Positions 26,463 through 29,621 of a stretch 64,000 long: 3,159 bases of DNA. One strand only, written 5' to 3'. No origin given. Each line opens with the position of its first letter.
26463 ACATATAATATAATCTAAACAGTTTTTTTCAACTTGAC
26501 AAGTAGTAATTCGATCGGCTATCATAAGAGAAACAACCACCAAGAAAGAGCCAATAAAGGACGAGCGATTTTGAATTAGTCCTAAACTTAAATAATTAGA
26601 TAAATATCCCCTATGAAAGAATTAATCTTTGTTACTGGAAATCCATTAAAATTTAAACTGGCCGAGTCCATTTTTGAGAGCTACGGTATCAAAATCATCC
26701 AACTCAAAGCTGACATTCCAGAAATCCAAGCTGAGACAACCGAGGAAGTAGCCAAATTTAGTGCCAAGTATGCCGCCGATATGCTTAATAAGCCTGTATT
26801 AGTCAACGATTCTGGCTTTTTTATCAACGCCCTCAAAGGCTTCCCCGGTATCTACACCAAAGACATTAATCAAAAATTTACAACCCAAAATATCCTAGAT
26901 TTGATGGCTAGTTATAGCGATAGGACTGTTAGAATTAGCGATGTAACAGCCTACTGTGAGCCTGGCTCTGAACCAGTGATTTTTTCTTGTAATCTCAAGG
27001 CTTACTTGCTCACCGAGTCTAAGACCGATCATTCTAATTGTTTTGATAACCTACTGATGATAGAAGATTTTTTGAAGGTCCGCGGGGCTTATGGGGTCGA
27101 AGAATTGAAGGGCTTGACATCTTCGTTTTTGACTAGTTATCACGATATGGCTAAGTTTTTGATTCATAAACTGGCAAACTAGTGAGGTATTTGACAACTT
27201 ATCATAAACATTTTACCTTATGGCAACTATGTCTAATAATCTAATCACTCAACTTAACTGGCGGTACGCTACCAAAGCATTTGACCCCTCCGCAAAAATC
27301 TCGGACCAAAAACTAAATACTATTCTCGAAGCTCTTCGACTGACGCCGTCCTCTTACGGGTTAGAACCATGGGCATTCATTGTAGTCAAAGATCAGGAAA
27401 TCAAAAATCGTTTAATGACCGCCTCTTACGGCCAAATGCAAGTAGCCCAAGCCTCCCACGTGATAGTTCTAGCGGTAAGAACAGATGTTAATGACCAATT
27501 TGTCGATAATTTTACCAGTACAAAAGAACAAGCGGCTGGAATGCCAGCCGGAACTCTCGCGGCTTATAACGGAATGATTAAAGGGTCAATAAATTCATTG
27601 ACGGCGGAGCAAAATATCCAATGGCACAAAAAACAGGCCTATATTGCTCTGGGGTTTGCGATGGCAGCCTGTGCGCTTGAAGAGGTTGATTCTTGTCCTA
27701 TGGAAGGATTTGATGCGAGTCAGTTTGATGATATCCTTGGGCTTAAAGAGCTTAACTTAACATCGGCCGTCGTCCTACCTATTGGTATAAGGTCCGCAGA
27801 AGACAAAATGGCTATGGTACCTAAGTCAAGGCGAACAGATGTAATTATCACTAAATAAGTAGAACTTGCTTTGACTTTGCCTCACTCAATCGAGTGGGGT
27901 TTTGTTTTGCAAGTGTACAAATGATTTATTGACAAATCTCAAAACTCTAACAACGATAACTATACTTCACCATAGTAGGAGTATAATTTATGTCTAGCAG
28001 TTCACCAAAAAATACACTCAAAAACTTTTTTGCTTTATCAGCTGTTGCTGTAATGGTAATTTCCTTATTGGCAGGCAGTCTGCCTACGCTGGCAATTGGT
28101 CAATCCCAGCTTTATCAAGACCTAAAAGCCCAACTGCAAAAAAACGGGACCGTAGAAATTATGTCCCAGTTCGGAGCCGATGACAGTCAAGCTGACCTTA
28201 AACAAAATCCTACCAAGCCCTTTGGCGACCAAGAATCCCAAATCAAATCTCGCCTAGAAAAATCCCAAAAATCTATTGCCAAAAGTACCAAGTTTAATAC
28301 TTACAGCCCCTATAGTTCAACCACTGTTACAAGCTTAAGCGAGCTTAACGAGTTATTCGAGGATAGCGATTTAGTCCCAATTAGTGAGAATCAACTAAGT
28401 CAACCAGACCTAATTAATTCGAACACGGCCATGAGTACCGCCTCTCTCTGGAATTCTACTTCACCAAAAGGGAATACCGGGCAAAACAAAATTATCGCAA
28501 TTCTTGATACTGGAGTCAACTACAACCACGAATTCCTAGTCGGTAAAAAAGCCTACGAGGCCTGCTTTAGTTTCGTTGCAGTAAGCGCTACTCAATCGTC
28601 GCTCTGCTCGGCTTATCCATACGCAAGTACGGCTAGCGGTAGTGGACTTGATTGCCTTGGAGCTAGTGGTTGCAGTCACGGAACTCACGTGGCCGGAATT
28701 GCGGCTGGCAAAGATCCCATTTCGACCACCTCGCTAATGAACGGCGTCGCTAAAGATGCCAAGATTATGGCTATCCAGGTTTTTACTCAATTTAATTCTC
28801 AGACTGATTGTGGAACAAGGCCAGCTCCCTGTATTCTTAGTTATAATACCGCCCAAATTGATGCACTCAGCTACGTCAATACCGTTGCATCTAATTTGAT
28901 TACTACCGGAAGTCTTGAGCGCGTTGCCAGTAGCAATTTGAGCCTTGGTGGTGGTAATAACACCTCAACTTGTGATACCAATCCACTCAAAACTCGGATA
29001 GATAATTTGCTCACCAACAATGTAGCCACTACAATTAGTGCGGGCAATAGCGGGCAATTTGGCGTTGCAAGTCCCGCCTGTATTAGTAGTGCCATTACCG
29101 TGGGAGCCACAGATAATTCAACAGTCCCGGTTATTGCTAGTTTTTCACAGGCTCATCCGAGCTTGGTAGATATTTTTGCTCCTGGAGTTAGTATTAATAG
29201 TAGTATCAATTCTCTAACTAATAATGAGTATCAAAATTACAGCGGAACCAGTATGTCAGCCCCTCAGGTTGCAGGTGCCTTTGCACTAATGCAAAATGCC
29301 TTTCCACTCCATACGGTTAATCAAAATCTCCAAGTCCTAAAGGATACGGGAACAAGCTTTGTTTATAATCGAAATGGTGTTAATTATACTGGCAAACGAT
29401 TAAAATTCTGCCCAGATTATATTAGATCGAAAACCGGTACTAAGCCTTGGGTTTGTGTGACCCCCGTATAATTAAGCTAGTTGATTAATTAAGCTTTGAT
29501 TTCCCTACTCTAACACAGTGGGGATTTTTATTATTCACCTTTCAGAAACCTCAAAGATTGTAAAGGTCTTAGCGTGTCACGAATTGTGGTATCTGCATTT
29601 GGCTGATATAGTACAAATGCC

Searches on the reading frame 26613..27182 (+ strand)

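Call 83: search_protein_families(library=pfam, proteins=[window:26613-27182:+], max_evalue=0.001)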
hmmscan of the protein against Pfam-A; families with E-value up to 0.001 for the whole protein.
window:26613-27182:+ (189 aa): 1 family
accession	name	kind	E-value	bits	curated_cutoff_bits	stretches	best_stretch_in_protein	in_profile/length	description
PF01725.21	Ham1p_like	-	1.6e-24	87.3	22.5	1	4-152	1-157/186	Ham1 family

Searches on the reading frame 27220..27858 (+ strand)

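Call 84: search_protein_families(library=pfam, proteins=[window:27220-27858:+], max_evalue=0.001)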
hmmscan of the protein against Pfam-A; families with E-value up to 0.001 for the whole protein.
window:27220-27858:+ (212 aa): 1 family
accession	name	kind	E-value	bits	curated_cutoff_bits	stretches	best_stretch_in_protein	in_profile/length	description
PF00881.29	Nitroreductase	-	3.3e-24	86.4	23.5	1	13-186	2-163/167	Nitroreductase family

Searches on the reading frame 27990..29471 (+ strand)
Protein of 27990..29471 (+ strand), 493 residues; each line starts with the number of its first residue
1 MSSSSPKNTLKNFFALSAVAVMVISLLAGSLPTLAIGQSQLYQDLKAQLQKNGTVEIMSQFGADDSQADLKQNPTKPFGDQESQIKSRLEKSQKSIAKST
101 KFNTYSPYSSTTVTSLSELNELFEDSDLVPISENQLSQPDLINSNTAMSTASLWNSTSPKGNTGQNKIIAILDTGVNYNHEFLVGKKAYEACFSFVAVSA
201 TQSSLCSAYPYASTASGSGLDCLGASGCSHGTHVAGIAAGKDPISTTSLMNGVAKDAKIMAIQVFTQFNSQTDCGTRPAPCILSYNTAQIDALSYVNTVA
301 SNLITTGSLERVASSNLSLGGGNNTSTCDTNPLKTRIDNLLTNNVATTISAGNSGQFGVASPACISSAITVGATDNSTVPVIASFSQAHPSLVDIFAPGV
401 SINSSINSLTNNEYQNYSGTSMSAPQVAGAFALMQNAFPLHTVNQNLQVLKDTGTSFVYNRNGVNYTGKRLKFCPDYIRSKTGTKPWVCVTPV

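Call 84: search_protein_families(library=pfam, proteins=[window:27990-29471:+], max_evalue=0.001)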
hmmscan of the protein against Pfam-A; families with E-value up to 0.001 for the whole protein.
window:27990-29471:+ (493 aa): 1 family
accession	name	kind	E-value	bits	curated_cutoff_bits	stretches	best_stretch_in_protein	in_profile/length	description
PF00082.27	Peptidase_S8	-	3.1e-33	115.8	21.8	1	164-454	1-273/288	Subtilase family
